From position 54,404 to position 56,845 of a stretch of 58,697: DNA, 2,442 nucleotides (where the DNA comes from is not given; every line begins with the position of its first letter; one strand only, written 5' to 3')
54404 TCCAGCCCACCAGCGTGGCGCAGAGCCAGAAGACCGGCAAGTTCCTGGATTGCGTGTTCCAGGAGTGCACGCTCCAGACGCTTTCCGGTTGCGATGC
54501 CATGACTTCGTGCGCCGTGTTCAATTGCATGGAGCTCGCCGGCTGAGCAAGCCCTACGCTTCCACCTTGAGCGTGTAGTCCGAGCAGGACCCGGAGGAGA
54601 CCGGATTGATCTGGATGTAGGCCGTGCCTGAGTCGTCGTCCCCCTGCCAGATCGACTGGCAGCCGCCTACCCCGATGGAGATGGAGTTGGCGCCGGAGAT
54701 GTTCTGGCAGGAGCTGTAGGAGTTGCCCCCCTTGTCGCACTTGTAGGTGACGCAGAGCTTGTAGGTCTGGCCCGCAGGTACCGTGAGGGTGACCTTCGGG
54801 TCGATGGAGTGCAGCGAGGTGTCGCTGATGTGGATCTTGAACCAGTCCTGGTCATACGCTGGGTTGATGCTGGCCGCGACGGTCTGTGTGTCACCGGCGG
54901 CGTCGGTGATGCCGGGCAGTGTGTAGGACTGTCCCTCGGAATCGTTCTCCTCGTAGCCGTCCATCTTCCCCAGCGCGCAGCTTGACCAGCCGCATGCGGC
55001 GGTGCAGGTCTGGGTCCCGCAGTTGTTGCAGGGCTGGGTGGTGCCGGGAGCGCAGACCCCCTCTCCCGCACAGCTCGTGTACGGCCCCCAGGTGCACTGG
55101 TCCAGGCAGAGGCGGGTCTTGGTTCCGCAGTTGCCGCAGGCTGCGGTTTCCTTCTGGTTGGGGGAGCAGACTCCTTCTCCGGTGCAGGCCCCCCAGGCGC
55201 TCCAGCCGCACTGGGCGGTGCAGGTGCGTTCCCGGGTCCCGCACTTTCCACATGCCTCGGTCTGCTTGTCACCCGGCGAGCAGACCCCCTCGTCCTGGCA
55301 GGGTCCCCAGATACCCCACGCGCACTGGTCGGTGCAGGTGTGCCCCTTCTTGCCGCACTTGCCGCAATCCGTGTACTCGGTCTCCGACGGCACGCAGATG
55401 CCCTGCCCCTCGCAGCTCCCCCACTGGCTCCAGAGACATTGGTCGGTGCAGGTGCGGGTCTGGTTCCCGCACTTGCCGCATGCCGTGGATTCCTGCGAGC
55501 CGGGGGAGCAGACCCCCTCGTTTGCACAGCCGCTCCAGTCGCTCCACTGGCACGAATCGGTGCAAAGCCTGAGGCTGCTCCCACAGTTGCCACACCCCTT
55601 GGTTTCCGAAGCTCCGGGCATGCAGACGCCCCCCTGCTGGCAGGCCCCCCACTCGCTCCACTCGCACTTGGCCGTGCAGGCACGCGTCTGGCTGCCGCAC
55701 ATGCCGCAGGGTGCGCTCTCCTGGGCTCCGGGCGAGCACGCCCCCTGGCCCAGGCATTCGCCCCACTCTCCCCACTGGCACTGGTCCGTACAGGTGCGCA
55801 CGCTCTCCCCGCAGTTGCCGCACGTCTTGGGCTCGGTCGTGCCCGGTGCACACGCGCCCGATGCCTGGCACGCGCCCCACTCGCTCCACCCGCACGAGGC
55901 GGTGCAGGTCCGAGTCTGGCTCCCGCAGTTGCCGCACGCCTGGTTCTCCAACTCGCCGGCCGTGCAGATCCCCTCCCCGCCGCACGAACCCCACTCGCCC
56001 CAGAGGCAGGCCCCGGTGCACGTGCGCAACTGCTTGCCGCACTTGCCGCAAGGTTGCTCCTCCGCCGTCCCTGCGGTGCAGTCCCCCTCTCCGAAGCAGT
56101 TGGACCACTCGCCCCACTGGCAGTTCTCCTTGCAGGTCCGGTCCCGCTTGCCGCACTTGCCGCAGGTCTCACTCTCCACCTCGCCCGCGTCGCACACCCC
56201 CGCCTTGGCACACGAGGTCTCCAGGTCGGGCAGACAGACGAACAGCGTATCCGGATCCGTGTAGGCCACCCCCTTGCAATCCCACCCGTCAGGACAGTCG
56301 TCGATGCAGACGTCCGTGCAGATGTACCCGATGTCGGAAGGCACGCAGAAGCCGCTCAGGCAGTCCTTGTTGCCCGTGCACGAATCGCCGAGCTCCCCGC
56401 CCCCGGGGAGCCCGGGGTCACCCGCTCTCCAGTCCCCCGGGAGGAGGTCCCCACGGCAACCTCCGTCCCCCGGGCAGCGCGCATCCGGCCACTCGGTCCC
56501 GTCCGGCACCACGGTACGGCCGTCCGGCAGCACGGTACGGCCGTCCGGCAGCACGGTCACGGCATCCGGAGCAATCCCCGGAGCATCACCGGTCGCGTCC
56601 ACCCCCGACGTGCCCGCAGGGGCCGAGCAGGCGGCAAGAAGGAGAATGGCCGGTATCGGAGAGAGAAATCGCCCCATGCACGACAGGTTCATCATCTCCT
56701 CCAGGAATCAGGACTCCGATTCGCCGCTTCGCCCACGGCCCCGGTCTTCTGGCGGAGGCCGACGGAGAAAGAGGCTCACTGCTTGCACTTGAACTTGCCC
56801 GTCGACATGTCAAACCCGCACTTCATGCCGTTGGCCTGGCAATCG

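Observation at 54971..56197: Ten and a half 38-residue Cys/Trp/Arg repeats resembling circularly shifted thrombospondin type-1 repeats in a bacterial lipoprotein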

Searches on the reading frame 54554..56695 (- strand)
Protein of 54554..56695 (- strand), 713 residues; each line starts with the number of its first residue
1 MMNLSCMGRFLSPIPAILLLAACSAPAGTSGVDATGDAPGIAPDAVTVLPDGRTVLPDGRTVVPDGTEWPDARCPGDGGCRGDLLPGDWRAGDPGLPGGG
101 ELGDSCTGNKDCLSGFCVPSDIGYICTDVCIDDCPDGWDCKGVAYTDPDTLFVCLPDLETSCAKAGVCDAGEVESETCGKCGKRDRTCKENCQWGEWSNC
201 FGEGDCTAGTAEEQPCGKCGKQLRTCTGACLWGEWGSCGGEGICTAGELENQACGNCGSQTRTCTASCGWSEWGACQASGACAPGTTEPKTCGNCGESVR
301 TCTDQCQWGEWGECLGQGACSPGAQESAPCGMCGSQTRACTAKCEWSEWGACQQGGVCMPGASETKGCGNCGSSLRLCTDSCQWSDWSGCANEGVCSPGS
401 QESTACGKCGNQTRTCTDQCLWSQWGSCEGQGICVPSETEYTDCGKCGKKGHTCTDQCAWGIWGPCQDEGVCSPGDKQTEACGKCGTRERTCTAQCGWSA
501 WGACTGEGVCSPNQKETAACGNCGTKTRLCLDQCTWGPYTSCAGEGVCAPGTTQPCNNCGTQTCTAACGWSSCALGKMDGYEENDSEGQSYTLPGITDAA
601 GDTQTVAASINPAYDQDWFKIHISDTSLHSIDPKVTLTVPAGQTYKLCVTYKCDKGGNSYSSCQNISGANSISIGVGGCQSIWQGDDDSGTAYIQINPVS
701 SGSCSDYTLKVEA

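Call 3: search_protein_families(library=pfam, proteins=[window:54554-56695:-], max_evalue=10)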
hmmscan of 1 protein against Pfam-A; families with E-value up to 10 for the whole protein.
window:54554-56695:- (713 aa): 0 families

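Call 4: search_protein_families(library=ncbifam, proteins=[window:54554-56695:-], max_evalue=10)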
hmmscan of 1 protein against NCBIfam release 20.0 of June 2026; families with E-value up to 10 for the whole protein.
window:54554-56695:- (713 aa): 0 families

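Call 6: find_homologous_proteins(query=window:54554-56695:-, max_evalue=0.001)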
Query window:54554-56695:- (713 aa): 257 proteins with E <= 0.001 among 8000 candidates; the best 120 are listed.
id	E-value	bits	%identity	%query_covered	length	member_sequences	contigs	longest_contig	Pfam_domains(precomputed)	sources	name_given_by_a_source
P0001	3.2e-252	857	48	95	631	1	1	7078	-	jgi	-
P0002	3.5e-248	844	57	68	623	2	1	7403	-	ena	-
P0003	2.0e-232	792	59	67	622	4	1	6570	-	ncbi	-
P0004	2.1e-231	789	44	99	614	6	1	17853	-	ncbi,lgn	-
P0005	8.4e-227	773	57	67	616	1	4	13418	-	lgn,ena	-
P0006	9.2e-225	767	46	66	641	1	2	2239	-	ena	-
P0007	4.5e-221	754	49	57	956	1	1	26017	PF11617.14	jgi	-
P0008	7.7e-204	697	44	97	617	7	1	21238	-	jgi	jgi:hypothetical protein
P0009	2.6e-201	689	53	68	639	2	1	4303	-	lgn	-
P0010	4.7e-176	605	52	66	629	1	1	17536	-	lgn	-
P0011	1.2e-159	551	50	53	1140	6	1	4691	PF00526.24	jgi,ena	-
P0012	2.3e-148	514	45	56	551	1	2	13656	-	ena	-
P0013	3.7e-139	483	44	52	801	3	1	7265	-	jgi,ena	-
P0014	6.8e-132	459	47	55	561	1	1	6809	-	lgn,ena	-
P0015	2.7e-115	404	42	56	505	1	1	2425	-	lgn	-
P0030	1.2e-69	253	41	37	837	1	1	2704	PF24517.3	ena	-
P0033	3.3e-63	232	39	57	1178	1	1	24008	PF27503.1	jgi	-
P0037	4.2e-59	219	39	49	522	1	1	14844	PF11617.14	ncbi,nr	ncbi:MAG: hypothetical protein EPN86_04940 [Nanoarchaeota archaeon]|nr:MAG: hypothetical protein EPN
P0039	4.3e-57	212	30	56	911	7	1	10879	PF27503.1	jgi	jgi:hypothetical protein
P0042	1.4e-56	210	34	57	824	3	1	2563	PF27503.1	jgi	jgi:hypothetical protein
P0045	2.5e-53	199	49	30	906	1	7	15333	PF05257.23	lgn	-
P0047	5.1e-53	198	38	57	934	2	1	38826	PF27503.1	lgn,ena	-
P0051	2.3e-50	190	35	58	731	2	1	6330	PF23416.2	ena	-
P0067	2.7e-45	173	45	31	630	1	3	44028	PF01551.30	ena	-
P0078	7.9e-43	165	52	27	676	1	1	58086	PF01551.30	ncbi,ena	-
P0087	1.0e-41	161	38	48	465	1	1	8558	PF13948.12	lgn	-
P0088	6.9e-41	158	49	28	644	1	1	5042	PF01551.30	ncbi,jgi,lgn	-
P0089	9.7e-41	158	48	29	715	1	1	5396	PF08486.16,PF11617.14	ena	-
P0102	4.4e-36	142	46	25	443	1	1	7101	PF05257.23,PF11617.14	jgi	jgi:MYXO-CTERM domain-containing protein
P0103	4.4e-36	142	54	21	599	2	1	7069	PF01551.30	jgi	jgi:hypothetical protein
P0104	4.9e-36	142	40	31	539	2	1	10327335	-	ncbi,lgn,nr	ncbi:vWA domain-containing protein [Sandaracinus amylolyticus]|nr:vWA domain-containing protein [San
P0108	7.9e-36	142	51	21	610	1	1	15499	PF01551.30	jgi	jgi:MYXO-CTERM domain-containing protein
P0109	1.0e-35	141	47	37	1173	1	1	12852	PF07646.22,PF13418.13,PF13415.13,PF00200.29,PF24981.2,PF01344.32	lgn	-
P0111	1.2e-34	138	45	31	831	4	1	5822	PF04885.20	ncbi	ncbi:MAG: hypothetical protein ABIJ56_02295 [Pseudomonadota bacterium]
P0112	9.1e-34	135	49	22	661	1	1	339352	PF25788.3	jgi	-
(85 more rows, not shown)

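Call 45: find_related_loci(query=A4, collection=genome_contigs, flank=6000)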
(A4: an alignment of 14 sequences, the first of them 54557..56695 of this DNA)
Query A4 (713 aa) in genome_contigs; peptide patterns used: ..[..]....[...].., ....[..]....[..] (x = any residue, [..] = any of these).
105 stretches matched a pattern; 9 encode a relative of the query (tblastn E <= 1e-3); 9 distinct loci.
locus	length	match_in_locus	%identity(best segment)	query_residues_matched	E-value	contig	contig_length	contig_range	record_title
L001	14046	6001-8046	74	24-713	0e+0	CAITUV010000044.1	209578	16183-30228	MAG: uncultured Myxococcales bacterium isolate LaPlata_bin-3248 genome assembly, contig: bin-3248:44/88, whole genome sh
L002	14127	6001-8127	46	7-713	0e+0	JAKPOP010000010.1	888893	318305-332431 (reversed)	MAG: Deltaproteobacteria bacterium isolate JPNA_maxbin.075 k141_1089318, whole genome shotgun sequence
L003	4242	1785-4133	42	14-712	0e+0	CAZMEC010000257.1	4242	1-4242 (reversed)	MAG TPA_asm: uncultured Myxococcales bacterium isolate SRP272421_co1_141 genome assembly, contig: NODE_82079_length_4242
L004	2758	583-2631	43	106-713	0e+0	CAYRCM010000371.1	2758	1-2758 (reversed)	MAG TPA_asm: uncultured Myxococcales bacterium isolate binchicken_co66_105 genome assembly, contig: NODE_50091_length_27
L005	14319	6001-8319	41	99-713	7e-142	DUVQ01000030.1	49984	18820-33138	MAG TPA_asm: Oligoflexales bacterium isolate AS08sgBPME_423 34170_AS08, whole genome shotgun sequence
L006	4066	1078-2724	41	96-713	2e-140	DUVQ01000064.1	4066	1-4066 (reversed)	MAG TPA_asm: Oligoflexales bacterium isolate AS08sgBPME_423 89974_AS08, whole genome shotgun sequence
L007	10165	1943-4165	44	51-712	0e+0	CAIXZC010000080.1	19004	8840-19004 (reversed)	MAG: uncultured Myxococcales bacterium isolate Loclat_bin-20748 genome assembly, contig: bin-20748:080/482, whole genome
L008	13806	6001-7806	45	18-713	6e-176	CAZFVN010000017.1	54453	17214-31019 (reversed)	MAG TPA_asm: uncultured Myxococcales bacterium isolate SRP077602_co5_559 genome assembly, contig: NODE_2762_length_54453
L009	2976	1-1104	45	160-713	3e-96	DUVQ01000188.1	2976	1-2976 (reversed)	MAG TPA_asm: Oligoflexales bacterium isolate AS08sgBPME_423 297928_AS08, whole genome shotgun sequence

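Call 49: search_protein_families(library=pfam, proteins=[P0030, P0033, P0051, P0112, P0067, P0045, P0109, P0089], max_evalue=0.0001)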
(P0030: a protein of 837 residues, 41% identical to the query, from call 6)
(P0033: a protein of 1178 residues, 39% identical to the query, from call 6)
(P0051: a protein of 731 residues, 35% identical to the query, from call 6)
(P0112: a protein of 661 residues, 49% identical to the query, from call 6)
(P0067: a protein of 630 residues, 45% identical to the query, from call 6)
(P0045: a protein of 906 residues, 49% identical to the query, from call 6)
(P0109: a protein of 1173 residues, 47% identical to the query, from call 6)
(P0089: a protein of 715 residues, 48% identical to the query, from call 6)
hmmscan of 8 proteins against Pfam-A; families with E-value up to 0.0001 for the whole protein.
P0030 (837 aa): 1 family
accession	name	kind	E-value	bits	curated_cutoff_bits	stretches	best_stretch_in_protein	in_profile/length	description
PF24517.2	CBM96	-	2.4e-08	34.4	26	1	40-156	4-117/164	Carbohydrate-binding module family 96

P0033 (1178 aa): 0 families

P0051 (731 aa): 1 family
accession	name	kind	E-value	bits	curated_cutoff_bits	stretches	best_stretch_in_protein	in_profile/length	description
PF23416.1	DUF7107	-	2e-05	25.3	24.6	1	41-91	1-48/48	Domain of unknown function (DUF7107)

P0112 (661 aa): 1 family
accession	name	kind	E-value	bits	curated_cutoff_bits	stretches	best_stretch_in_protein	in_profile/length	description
PF25788.1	Ig_Rha78A_N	-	3.1e-08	34.3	27.4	1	459-545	16-103/105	Rha78A-like, N-terminal immunoglobulin domain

P0067 (630 aa): 2 families
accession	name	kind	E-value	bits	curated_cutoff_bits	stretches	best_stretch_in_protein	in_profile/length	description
PF01551.29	Peptidase_M23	-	4.5e-22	78.5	28.7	1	61-164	2-91/96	Peptidase family M23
PF11617.13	Cu-binding_MopE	-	7.2e-05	23.4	27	0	426-443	13-30/30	Putative metal-binding motif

P0045 (906 aa): 1 family
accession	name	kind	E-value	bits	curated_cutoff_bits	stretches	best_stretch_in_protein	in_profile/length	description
PF05257.22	CHAP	-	2.1e-09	38.2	26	1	173-265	4-81/81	CHAP domain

P0109 (1173 aa): 7 families
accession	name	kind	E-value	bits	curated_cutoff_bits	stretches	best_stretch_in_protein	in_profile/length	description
PF13418.12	Kelch_4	-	1.5e-28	98.9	21.6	0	116-160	1-46/49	Galactose oxidase, central domain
PF01344.31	Kelch_1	-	1.4e-25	88.9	20.1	0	166-205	1-39/46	Kelch motif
PF13964.12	Kelch_6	-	7.6e-25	86.5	25.3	0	221-269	7-50/50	Kelch motif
PF13415.12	Kelch_3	-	3.3e-18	65.8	22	0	280-330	2-47/48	Galactose oxidase, central domain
PF00200.28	Disintegrin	-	1.4e-16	61.5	35.1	3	648-674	49-75/75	Disintegrin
PF24981.1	Beta-prop_ATRN-LZTR1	-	6.9e-15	55.5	50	2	60-189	150-284/289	Attractin/LZTR1 beta-propeller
PF07646.21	Kelch_2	-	2.8e-10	40.1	21.3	0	71-113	11-47/48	Kelch motif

P0089 (715 aa): 2 families
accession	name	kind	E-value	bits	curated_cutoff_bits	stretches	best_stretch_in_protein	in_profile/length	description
PF08486.15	SpoIID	-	5.9e-13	49.7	23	1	56-128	15-97/97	Stage II sporulation protein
PF11617.13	Cu-binding_MopE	-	1.9e-05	25.2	27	1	462-478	14-30/30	Putative metal-binding motif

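Call 56: predict_structure(alignment_id=A4)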
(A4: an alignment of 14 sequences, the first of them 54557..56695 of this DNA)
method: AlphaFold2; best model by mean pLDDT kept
length: 713 residues; sequences in the alignment: 14
mean_pLDDT: 69.5   pTM: 0.31
mean pLDDT of the five models: 69.5, 69.3, 67.5, 66.6, 65.3
residues with pLDDT >= 90: 61; 70-90: 356; 50-70: 187; < 50: 109
segments of 3 or more residues with pLDDT < 50: 1-12, 14-25, 27-51, 57-98, 158-166, 240-242
pLDDT, mean of each block of 10 residues (from residue 1): 36 39 33 32 41 49 38 34 34 44 78 78 75 74 63 67 51 74 72 70 68 69 77 73 63 67 71 66 66 60 69 56 71 73 74 67 73 77 77 66 65 72 70 70 73 76 73 82 79 82 77 84 84 84 80 68 81 63 76 89 83 75 87 90 89 86 93 82 78 90 77 90
secondary structure, 60 per line:
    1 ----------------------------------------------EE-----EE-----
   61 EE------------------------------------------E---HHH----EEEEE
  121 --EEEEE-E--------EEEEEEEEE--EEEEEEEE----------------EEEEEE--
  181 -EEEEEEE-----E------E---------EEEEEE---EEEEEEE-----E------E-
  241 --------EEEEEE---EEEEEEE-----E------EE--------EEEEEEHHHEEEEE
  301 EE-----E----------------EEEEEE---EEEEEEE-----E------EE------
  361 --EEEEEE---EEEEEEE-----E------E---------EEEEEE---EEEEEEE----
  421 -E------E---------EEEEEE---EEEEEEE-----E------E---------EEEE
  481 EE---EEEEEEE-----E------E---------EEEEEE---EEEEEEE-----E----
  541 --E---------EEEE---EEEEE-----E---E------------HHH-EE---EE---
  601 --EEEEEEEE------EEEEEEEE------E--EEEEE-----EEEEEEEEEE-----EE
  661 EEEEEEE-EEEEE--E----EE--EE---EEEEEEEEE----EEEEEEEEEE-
elements in order (helices of 4 or more, strands of 3 or more residues): E116-120 E123-127 E138-146 E149-156 E173-178 E182-188 E211-216 E220-226 E249-254 E258-264 E287-292 E296-302 E325-330 E334-340 E363-368 E372-378 E401-406 E410-416 E439-444 E448-454 E477-482 E486-492 E515-520 E524-530 E553-556 E560-564 E603-610 E617-624 E634-638 E644-653 E659-667 E669-673 E690-698 E703-712

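Call 58: fold_search(model_id=the predicted structure, library=pdb)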
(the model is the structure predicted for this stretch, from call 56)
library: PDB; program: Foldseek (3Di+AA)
matches with E <= 10: 1287; with E <= 0.001: 11
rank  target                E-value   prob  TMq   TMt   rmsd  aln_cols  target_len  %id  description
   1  9kzc_B                3.2e-05  0.72  0.05  0.09  35.2       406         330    4  Cryo-EM structure of the LGI1 LRR-LGI1 EPTP-ADAM22 ECD complex (released 2025-06-25)
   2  5y2z_H                1.5e-04  0.35  0.04  0.07  35.8       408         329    4  Crystal structure of human LGI1 EPTP-ADAM22 complex (released 2018-05-02)
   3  8xcj_F                1.6e-04  0.60  0.08  0.13  30.7       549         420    9  Open State of central tail fiber of bacteriophage lambda upon binding to LamB (gpJ713-LamB complex) (released 2024-05-01)
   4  5y2z_B                2.6e-04  0.60  0.05  0.09  33.9       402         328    5  Crystal structure of human LGI1 EPTP-ADAM22 complex (released 2018-05-02)
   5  5y31_B                4.3e-04  0.44  0.05  0.06  35.5       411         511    4  Crystal structure of human LGI1-ADAM22 complex (released 2018-05-02)
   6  8hcj_C                4.5e-04  0.82  0.11  0.16  46.2       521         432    7  Structure of GH43 family enzyme, Xylan 1, 4 Beta- xylosidase from pseudopedobacter saltans (released 2023-11-15)
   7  8hq2_D                5.5e-04  0.44  0.05  0.06  35.4       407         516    5  Crystal structure of human ADAM22 in complex with human LGI1 mutant (released 2023-12-13)
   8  9vvr_S                8.6e-04  0.23  0.09  0.08  50.6       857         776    8  Structure of the bacteriophage E1004 tail (released 2025-11-12)
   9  3h6j                  8.6e-04  0.18  0.05  0.07  46.1       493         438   10  Crystal structure of a putative neuraminidase from Pseudomonas aeruginosa (released 2009-05-12)
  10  8axs_B                9.0e-04  0.60  0.10  0.12  49.4       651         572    9  Sialidases and Fucosidases of Akkermansia muciniphila are key for rapid growth on colonic mucin and nutrient sharing a (released 2023-03-01)
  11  9a3z_B                9.9e-04  0.94  0.09  0.16  21.2       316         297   14  A predicted model of tissue transglutaminase 2 (TG2) in complex with plasma fibronectin's gelatin binding domain (FNI6 (released 2024-02-02)
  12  8q83_A                1.3e-03  0.47  0.05  0.10  36.2       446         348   10  Photorhabdus laumondii lectin PLL5 in complex with alpha-methyl-fucoside (released 2025-03-05)
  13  8axs_A                1.3e-03  0.60  0.10  0.12  49.2       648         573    8  Sialidases and Fucosidases of Akkermansia muciniphila are key for rapid growth on colonic mucin and nutrient sharing a (released 2023-03-01)
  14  7ax2                  1.3e-03  0.25  0.04  0.07  33.8       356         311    6  Crystal structure of the computationally designed Scone-E protein co-crystallized with STA, form b (released 2021-01-13)
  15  1nqd_A                1.4e-03  1.00  0.12  0.63   4.3       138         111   14  CRYSTAL STRUCTURE OF CLOSTRIDIUM HISTOLYTICUM COLG COLLAGENASE COLLAGEN-BINDING DOMAIN 3B AT 1.65 ANGSTROM RESOLUTION  (released 2003-04-15)
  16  1nqd_B                1.6e-03  1.00  0.12  0.64   4.6       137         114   14  CRYSTAL STRUCTURE OF CLOSTRIDIUM HISTOLYTICUM COLG COLLAGENASE COLLAGEN-BINDING DOMAIN 3B AT 1.65 ANGSTROM RESOLUTION  (released 2003-04-15)
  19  2o8o_A                2.6e-03  1.00  0.13  0.71   3.8       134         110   15  Crystal structure of Clostridium histolyticum colg collagenase collagen-binding domain 3B at 1.35 Angstrom resolution  (released 2007-12-11)
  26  4hpk_B                3.5e-03  1.00  0.11  0.57   9.8       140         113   15  Crystal structure of Clostridium histolyticum colg collagenase collagen-binding domain 3B at 1.35 Angstrom resolution  (released 2012-12-12)
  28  1nqj_B                4.2e-03  1.00  0.12  0.60   5.0       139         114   15  CRYSTAL STRUCTURE OF CLOSTRIDIUM HISTOLYTICUM COLG COLLAGENASE COLLAGEN-BINDING DOMAIN 3B AT 1.0 ANGSTROM RESOLUTION I (released 2003-04-15)
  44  1nqj_A                6.6e-03  1.00  0.11  0.60   4.3       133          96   11  CRYSTAL STRUCTURE OF CLOSTRIDIUM HISTOLYTICUM COLG COLLAGENASE COLLAGEN-BINDING DOMAIN 3B AT 1.0 ANGSTROM RESOLUTION I (released 2003-04-15)
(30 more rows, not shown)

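Call 64: find_encoding_contigs(protein=window:54554-56695:-, flank=2000, max_places=3)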
Protein window:54554-56695:- (713 aa): no gene with exactly this product is on record in the collection.
